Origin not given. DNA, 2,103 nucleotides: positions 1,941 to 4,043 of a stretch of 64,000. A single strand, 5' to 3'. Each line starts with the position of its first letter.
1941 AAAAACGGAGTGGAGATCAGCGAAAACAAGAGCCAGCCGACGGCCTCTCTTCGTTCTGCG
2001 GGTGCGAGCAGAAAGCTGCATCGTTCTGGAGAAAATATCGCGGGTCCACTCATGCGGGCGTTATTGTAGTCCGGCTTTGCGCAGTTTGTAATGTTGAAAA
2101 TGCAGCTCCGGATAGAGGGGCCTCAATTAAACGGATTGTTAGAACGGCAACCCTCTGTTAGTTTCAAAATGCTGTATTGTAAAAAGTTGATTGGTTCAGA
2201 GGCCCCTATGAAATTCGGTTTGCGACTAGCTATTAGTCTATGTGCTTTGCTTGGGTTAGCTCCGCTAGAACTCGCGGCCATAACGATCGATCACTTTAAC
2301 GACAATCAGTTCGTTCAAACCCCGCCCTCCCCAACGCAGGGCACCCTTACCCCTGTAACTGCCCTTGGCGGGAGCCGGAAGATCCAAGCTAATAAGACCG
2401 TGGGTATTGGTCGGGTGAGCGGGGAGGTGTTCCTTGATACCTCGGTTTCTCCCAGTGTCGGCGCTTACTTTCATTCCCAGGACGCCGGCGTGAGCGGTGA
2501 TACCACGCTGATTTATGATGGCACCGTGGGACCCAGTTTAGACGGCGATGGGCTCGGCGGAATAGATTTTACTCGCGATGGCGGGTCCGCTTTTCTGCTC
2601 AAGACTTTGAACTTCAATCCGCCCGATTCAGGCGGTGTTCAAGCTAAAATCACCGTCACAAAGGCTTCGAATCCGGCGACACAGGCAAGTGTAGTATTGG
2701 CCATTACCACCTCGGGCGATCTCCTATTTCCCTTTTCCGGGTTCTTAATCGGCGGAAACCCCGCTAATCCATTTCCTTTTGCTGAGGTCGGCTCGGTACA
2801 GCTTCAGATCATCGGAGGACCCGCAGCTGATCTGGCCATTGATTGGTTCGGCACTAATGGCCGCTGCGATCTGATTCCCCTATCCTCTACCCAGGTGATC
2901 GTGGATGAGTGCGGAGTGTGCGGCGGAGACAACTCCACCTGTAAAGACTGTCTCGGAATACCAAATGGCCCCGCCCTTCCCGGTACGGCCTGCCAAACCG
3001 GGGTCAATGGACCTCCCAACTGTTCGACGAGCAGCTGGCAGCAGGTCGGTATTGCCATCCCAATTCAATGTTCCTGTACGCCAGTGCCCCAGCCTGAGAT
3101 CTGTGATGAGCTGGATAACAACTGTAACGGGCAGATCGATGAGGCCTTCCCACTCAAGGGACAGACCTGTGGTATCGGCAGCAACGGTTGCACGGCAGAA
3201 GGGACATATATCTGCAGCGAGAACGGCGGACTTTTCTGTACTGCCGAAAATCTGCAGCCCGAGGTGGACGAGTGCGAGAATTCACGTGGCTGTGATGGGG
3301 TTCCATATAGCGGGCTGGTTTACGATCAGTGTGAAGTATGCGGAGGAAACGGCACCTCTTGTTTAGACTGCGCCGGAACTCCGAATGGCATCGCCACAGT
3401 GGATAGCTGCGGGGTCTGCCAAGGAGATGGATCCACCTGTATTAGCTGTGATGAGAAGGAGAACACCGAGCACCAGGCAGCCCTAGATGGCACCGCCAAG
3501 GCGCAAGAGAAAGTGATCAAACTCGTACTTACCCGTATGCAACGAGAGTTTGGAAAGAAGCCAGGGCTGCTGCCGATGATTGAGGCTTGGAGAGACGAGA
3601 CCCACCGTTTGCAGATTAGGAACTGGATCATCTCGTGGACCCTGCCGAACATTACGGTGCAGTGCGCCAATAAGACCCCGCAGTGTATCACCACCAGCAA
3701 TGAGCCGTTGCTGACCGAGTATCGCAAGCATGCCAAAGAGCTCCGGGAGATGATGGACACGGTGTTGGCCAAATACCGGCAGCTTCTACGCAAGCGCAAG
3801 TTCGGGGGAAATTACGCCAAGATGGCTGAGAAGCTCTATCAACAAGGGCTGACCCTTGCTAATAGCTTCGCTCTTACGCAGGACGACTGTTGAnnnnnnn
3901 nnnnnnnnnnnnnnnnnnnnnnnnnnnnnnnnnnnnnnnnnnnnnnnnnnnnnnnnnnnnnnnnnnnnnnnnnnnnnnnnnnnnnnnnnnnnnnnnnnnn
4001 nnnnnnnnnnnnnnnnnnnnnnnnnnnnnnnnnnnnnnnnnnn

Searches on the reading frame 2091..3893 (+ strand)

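Call 23: search_protein_families(library=pfam, proteins=[window:2091-3893:+], max_evalue=0.01)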
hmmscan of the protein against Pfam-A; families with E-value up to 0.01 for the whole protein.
window:2091-3893:+ (600 aa): 2 families
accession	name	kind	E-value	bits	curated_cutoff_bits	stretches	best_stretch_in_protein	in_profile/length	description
PF11617.13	Cu-binding_MopE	-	3.7e-06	27.5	27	1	334-351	13-30/30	Putative metal-binding motif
PF19236.4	ADAMTS_CR_3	-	9.1e-05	22.9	21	0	253-284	90-115/115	ADAMTS cysteine-rich domain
